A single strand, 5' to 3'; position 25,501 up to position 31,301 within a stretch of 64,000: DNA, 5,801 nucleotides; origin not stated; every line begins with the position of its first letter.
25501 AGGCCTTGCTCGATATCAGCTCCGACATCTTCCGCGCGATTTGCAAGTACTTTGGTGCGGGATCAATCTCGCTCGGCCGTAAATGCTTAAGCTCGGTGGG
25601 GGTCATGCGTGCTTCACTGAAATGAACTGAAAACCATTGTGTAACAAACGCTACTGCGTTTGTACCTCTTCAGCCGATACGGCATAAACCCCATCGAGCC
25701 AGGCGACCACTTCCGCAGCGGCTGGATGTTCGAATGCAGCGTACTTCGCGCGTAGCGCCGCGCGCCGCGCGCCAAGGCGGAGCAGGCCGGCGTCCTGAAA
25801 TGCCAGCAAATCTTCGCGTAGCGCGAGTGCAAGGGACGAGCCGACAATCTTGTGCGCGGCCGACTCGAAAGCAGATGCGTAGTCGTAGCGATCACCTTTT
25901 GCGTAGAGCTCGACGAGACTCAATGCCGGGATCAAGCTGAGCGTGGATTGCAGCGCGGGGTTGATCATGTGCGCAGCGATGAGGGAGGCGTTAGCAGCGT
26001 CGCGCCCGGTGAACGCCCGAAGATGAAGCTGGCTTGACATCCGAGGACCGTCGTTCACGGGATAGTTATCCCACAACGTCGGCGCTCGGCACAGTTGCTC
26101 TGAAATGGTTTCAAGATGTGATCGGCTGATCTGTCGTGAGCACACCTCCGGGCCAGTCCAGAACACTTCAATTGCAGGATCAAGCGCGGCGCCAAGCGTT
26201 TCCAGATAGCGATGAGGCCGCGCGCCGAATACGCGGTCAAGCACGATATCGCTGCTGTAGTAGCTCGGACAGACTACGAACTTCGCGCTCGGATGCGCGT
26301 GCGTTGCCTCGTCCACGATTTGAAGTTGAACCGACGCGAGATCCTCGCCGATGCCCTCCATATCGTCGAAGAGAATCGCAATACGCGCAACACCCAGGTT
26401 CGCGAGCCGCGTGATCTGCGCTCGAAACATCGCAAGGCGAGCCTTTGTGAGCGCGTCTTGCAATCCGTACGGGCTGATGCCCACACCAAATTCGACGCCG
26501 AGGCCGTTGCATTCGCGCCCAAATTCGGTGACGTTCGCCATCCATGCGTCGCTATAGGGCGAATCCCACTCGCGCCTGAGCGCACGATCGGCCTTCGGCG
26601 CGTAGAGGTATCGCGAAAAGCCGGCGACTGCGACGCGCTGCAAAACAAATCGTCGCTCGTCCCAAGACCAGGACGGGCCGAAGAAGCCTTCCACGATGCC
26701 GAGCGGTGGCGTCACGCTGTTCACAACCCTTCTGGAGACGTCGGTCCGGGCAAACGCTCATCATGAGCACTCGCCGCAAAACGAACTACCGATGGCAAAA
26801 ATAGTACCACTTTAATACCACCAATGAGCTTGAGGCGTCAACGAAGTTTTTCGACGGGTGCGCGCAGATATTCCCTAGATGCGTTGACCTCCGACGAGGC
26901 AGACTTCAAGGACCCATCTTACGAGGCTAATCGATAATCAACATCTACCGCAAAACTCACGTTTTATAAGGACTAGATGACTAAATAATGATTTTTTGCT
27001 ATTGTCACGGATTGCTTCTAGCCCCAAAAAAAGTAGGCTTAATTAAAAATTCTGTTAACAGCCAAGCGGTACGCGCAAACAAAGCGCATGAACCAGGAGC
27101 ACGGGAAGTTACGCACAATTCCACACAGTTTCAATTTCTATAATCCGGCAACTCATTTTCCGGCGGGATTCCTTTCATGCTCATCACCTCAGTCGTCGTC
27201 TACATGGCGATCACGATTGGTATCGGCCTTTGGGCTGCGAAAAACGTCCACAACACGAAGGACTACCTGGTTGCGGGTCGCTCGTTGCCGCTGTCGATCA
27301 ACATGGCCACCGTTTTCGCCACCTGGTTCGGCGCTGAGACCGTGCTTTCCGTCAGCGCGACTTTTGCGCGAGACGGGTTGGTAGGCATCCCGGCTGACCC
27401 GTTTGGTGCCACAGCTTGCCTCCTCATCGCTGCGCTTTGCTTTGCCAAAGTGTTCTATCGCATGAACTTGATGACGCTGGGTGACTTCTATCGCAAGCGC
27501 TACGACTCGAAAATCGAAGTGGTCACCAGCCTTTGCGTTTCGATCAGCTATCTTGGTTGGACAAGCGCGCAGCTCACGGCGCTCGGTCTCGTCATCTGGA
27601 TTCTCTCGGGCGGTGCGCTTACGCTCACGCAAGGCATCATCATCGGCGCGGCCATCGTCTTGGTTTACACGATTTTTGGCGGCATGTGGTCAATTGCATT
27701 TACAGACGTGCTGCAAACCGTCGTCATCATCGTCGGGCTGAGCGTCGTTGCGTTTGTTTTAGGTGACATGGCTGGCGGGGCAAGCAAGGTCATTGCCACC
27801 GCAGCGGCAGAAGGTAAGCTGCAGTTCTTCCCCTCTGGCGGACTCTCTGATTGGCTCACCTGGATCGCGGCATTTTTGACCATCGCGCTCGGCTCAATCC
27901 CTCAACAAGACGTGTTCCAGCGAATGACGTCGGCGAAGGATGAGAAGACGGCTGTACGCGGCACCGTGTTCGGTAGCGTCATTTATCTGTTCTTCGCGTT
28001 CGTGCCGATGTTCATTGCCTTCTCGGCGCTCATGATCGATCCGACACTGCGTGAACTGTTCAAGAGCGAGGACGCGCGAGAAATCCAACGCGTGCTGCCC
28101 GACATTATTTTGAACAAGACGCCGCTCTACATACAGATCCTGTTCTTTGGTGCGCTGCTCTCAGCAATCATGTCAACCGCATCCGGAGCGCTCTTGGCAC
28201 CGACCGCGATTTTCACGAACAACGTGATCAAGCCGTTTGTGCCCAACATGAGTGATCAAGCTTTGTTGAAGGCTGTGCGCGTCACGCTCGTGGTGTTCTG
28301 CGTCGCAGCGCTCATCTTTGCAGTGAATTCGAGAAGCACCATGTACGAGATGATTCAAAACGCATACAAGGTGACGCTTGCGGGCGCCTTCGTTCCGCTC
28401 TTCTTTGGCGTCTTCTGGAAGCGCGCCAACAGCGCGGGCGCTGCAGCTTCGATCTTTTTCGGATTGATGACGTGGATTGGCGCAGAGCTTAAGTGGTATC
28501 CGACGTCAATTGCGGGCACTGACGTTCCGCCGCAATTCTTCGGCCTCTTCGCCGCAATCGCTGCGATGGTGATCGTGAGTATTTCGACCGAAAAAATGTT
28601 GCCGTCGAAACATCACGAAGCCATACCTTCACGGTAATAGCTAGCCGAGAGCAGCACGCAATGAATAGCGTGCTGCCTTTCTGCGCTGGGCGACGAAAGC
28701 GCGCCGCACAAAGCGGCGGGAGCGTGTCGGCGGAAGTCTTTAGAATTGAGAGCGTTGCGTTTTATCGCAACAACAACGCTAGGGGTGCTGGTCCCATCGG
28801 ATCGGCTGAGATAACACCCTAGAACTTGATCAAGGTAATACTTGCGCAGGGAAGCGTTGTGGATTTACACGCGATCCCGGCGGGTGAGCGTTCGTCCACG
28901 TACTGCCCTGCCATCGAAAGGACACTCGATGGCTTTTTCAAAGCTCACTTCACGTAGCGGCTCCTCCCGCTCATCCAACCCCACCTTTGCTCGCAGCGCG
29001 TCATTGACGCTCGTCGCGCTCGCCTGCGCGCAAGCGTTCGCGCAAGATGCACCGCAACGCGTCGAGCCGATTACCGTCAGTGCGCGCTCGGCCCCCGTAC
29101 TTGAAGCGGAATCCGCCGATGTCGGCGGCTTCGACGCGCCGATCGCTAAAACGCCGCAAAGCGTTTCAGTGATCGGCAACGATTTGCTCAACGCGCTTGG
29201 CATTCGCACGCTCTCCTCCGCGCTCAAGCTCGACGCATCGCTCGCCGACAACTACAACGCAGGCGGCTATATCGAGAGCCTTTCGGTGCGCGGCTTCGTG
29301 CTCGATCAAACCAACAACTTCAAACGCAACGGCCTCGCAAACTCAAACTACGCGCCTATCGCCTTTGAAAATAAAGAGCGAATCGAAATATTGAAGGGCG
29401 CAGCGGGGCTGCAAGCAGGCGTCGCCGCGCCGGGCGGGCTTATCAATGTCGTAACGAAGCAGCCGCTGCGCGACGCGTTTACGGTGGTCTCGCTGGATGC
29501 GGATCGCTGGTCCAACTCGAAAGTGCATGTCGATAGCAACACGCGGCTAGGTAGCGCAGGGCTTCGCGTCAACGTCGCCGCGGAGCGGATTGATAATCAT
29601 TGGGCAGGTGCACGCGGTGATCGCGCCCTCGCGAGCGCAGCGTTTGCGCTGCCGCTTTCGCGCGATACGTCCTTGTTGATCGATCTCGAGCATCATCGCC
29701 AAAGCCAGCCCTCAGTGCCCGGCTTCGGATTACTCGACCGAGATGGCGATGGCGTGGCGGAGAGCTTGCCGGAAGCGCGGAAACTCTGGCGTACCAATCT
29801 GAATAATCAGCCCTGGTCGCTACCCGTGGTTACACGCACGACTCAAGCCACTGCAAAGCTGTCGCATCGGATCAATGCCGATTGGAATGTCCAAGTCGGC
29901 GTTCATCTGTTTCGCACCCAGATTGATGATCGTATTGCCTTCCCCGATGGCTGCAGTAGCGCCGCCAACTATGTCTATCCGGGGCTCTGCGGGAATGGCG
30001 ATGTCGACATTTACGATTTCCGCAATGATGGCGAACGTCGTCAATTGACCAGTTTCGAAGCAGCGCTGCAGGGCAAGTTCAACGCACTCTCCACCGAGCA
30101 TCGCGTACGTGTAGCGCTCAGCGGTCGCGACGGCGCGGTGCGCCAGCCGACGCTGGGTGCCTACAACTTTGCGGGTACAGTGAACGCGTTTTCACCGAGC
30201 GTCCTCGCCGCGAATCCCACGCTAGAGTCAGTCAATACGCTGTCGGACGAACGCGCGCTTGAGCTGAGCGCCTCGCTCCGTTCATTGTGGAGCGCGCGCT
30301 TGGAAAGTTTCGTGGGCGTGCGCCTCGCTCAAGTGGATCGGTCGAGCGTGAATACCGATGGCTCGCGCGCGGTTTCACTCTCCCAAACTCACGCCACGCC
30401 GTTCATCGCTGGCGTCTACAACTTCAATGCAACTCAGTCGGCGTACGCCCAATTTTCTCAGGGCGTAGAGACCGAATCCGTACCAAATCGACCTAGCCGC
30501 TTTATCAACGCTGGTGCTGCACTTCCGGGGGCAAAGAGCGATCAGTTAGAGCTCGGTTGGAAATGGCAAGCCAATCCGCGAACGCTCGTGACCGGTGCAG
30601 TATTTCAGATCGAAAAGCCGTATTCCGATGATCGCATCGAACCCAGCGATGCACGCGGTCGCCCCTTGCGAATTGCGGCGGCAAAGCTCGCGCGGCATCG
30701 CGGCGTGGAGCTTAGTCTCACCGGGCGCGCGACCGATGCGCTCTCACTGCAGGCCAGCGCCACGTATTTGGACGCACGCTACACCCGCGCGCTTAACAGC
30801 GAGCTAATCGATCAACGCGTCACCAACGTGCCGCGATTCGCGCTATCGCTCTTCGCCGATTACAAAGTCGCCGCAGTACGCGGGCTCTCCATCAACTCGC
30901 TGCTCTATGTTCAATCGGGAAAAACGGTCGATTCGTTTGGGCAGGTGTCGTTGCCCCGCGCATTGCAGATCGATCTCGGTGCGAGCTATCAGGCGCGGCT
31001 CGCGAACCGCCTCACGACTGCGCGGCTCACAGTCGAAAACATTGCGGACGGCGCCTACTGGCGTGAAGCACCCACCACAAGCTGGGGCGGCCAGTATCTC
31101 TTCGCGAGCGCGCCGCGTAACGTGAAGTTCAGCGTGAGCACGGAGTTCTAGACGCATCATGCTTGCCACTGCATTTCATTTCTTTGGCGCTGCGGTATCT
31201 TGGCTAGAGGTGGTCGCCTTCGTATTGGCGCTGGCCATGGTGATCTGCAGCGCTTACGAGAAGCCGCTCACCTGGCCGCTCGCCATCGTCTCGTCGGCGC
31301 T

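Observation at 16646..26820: Nine-gene overlapping operon that looks like a self-contained pathway for scavenging peptidoglycan glycan, built from non-canonical parts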

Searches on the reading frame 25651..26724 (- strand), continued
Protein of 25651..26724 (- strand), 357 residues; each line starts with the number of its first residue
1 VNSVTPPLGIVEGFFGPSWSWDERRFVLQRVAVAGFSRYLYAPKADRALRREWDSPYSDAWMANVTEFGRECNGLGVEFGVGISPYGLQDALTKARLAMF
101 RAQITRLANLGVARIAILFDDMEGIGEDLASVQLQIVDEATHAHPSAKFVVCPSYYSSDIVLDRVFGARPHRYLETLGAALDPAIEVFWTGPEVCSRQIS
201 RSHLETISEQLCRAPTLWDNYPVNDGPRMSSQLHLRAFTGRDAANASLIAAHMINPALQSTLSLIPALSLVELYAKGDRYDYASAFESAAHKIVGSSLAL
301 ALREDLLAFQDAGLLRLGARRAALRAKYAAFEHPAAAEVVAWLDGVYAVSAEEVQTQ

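Call 89: predict_structure(alignment_id=A2)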
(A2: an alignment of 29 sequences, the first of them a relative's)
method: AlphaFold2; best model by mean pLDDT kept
length: 354 residues; sequences in the alignment: 29
mean_pLDDT: 89.1   pTM: 0.89
mean pLDDT of the five models: 89.1, 88.3, 87.7, 87.7, 87.5
residues with pLDDT >= 90: 231; 70-90: 94; 50-70: 28; < 50: 1
segments of 3 or more residues with pLDDT < 50: none
pLDDT, mean of each block of 10 residues (from residue 1): 89 79 95 93 84 94 97 97 89 96 95 88 84 97 96 88 87 96 92 83 97 80 70 77 94 82 91 90 93 96 86 90 97 93 73 54
secondary structure, 60 per line:
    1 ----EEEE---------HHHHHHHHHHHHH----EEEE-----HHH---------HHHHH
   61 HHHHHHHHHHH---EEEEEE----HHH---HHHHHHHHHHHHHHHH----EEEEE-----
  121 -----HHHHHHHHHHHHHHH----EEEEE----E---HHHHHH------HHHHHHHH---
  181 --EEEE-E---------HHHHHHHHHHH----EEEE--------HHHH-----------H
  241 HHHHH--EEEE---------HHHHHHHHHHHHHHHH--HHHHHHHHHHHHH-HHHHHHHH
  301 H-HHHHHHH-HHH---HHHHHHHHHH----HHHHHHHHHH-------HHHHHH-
elements in order: E5-8 H18-30 E35-38 H56-71 E75-80 H91-106 E111-115 H126-140 E145-149 H158-163 H170-177 E183-186 H198-208 E213-216 H225-228 H240-245 E248-251 H261-276 H279-291 H293-301 H303-309 H317-326 H331-340 H348-353

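Call 91: fold_search(model_id=the predicted structure, library=pdb)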
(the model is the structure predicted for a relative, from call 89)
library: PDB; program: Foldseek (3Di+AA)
matches with E <= 10: 1855; with E <= 0.001: 547
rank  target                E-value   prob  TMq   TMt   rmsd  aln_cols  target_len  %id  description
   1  5diy_B                7.4e-23  1.00  0.78  0.61   6.6       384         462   25  Thermobaculum terrenum O-GlcNAc hydrolase mutant - D120N (released 2015-10-28)
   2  5diy_A                5.2e-22  1.00  0.77  0.60   7.3       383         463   26  Thermobaculum terrenum O-GlcNAc hydrolase mutant - D120N (released 2015-10-28)
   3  7khs_D                1.3e-21  1.00  0.72  0.57   6.7       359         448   27  OgOGA IN COMPLEX WITH LIGAND 55 (released 2020-12-02)
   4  7khs_A                1.6e-21  1.00  0.71  0.57   6.7       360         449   27  OgOGA IN COMPLEX WITH LIGAND 55 (released 2020-12-02)
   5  7khv_F                2.0e-21  1.00  0.73  0.49   7.2       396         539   24  CpOGA IN COMPLEX WITH LIGAND 54 (released 2020-12-02)
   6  2xsa                  2.2e-21  1.00  0.72  0.58   7.5       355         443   27  OgOGA apostructure (released 2011-03-23)
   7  7khv_A                4.9e-21  1.00  0.73  0.46   7.3       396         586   24  CpOGA IN COMPLEX WITH LIGAND 54 (released 2020-12-02)
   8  2xpk_A                6.1e-21  1.00  0.76  0.48   6.9       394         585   24  Cell-penetrant, nanomolar O-GlcNAcase inhibitors selective against lysosomal hexosaminidases (released 2011-03-16)
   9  7khs_C                8.0e-21  1.00  0.67  0.56   6.8       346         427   28  OgOGA IN COMPLEX WITH LIGAND 55 (released 2020-12-02)
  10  2xsb                  9.9e-21  1.00  0.71  0.60   6.0       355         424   28  OgOGA PUGNAc complex (released 2011-03-23)
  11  2j62_A                1.2e-20  1.00  0.74  0.47   7.1       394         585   23  Structure of a bacterial O-glcnacase in complex with glcnacstatin (released 2007-02-13)
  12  7khv_B                1.4e-20  1.00  0.73  0.46   7.2       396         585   24  CpOGA IN COMPLEX WITH LIGAND 54 (released 2020-12-02)
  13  7khs_B                1.6e-20  1.00  0.68  0.56   6.8       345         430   28  OgOGA IN COMPLEX WITH LIGAND 55 (released 2020-12-02)
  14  2ydq_A                1.9e-20  1.00  0.73  0.46   7.3       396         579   23  CpOGA D298N in complex with hOGA-derived O-GlcNAc peptide (released 2012-03-14)
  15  2yds_A                2.2e-20  1.00  0.71  0.45   7.8       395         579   24  CpOGA D298N in complex with TAB1-derived O-GlcNAc peptide (released 2012-03-14)
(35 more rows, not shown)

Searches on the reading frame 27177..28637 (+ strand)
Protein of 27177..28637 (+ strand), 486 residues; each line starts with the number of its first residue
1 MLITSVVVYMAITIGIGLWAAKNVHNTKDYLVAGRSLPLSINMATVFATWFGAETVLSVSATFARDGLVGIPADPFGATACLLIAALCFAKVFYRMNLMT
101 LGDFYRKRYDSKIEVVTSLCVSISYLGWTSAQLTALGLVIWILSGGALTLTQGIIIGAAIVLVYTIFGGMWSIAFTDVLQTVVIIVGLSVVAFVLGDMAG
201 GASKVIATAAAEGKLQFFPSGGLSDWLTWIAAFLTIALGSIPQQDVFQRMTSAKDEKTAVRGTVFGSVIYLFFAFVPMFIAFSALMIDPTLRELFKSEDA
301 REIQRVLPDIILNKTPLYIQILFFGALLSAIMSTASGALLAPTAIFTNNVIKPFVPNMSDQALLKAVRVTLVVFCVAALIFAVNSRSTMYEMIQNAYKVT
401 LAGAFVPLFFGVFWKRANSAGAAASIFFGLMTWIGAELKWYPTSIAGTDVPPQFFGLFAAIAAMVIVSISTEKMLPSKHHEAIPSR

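Call 8: search_protein_families(library=pfam, proteins=[window:27177-28637:+])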
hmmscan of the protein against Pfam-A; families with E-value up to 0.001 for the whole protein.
window:27177-28637:+ (486 aa): 1 family
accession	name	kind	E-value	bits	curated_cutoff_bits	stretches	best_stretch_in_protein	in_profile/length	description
PF00474.23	SSF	-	2.5e-44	152.2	22.8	1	30-429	1-406/406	Sodium:solute symporter family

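Call 12: search_protein_families(library=ncbifam, proteins=[window:27177-28637:+])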
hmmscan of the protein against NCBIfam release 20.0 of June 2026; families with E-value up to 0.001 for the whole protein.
window:27177-28637:+ (486 aa): 10 families
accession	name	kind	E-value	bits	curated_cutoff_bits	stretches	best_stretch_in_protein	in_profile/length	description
TIGR00813.1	sss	superfamily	7e-50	170.3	184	1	30-429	1-411/411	sodium/solute symporter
TIGR03648.1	Na_symport_lg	subfamily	5.7e-32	110.9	320.75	2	4-201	3-196/547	VC_2705 family sodium/solute symporter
TIGR02121.1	Na_Pro_sym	equivalog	2.6e-30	105.6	515.5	1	3-472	4-470/488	sodium/proline symporter PutP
TIGR02119.1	panF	equivalog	3.2e-28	99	328.05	1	3-471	4-468/471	sodium/pantothenate symporter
NF007790.0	PRK10484.1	equivalog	1e-24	87.3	401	1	3-441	6-456/527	solute:sodium symporter family transporter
NF011948.0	PRK15419.1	equivalog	7.1e-14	51.5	955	1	1-435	7-443/502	sodium/proline symporter PutP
NF058657.1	MncbAcdTpMctC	equivalog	3.7e-13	48.8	670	1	3-434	9-450/527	monocarboxylic acid transporter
NF006903.2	PRK09395.1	subfamily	4.2e-10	38.6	750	1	3-434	38-476/552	cation/acetate symporter ActP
NF009135.0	PRK12488.1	subfamily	3e-09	36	850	1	3-433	35-472/549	cation/acetate symporter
TIGR02711.1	symport_actP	equivalog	2.3e-08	33.3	1099.25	1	4-433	36-472/549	cation/acetate symporter ActP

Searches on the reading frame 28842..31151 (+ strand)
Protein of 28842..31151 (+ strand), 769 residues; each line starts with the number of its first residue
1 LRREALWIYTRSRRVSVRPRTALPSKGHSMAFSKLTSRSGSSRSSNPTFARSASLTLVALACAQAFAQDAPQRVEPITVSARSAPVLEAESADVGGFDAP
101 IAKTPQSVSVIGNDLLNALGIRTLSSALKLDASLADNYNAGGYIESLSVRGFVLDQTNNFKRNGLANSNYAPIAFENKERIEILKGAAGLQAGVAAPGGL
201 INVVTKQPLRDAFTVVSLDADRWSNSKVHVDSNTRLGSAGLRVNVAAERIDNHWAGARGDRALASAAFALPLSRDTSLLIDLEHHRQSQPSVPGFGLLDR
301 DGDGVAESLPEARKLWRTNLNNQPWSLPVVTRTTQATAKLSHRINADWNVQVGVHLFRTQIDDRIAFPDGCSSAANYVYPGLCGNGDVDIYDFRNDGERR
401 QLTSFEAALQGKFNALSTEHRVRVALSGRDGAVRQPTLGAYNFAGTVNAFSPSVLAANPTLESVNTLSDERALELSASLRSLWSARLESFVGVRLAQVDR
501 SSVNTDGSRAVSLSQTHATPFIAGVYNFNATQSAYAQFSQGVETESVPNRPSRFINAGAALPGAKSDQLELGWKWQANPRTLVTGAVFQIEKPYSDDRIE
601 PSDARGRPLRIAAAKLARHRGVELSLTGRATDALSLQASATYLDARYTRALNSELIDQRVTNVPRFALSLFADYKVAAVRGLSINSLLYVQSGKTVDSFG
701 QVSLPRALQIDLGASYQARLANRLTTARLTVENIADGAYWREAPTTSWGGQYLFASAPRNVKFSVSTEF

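Call 8: search_protein_families(library=pfam, proteins=[window:28842-31151:+])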
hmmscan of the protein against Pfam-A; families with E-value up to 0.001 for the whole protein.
window:28842-31151:+ (769 aa): 2 families
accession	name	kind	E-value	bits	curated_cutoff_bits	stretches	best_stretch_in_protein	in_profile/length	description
PF00593.30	TonB_dep_Rec_b-barrel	-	1e-26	95.2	27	1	294-734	31-436/436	TonB dependent receptor-like, beta-barrel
PF07715.20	Plug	-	8.1e-14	52.5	23.9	1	101-199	2-106/107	TonB-dependent Receptor Plug Domain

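Call 12: search_protein_families(library=ncbifam, proteins=[window:28842-31151:+])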
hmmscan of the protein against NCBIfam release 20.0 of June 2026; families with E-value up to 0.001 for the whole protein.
window:28842-31151:+ (769 aa): 20 families
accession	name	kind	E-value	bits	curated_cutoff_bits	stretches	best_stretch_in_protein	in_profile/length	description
TIGR01783.1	TonB-siderophor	subfamily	2.6e-75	254.3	223.5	1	103-769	1-649/649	TonB-dependent siderophore receptor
NF007465.0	PRK10044.1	equivalog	2.3e-32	112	803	1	85-685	60-645/726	ferrichrome porin FhuA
NF049960.1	siderphRecptFauA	equivalog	6.5e-30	104.2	900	1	96-768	69-726/727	TonB-dependent alcaligin siderophore receptor FauA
NF047944.1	FoxamRcptFoxA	equivalog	1.4e-23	83.1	1300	1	57-768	14-696/697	ferrioxamine B receptor FoxA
NF007349.0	PRK09840.1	equivalog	2.7e-23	81.9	686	1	48-358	14-332/760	catecholate siderophore receptor Fiu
NF010651.0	PRK14050.1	equivalog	1.1e-22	79.9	884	2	91-240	66-220/730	TonB-dependent siderophore receptor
NF010650.0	PRK14049.1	equivalog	1.1e-21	76.7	904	2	48-218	15-200/729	ferrioxamine B receptor precursor protein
NF007447.0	PRK10003.1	equivalog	9.3e-18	63.9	666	1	104-718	79-685/727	ferric-rhodotorulic acid/ferric-coprogen receptor FhuE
NF041535.1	TonB_rec_PqqU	equivalog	2e-11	42.9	1200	1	494-760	398-664/676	TonB-dependent receptor PqqU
TIGR01785.1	TonB-hemin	subfamily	4.2e-10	38.7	316.85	2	75-208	2-131/677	TonB-dependent heme/hemoglobin receptor family protein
NF053590.1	TonB_dep_TOL0244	equivalog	3.7e-09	35.8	645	2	100-224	24-158/604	TOL_0244 family TonB-dependent receptor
TIGR01786.1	TonB-hemlactrns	subfamily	1.8e-07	29.9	323.75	0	699-769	649-719/719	TonB-dependent hemoglobin/transferrin/lactoferrin family receptor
NF010051.0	PRK13528.1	subfamily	3.4e-06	25.6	583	1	161-226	129-192/727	FepA family TonB-dependent siderophore receptor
TIGR01779.1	TonB-B12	equivalog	2.2e-05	23.2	599.7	0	172-249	120-196/614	TonB-dependent vitamin B12 receptor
NF050067.1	TonBEntbctnRecCfrA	equivalog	2.4e-05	22.9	1200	0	166-220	120-172/698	TonB-dependent ferric enterobactin receptor CfrA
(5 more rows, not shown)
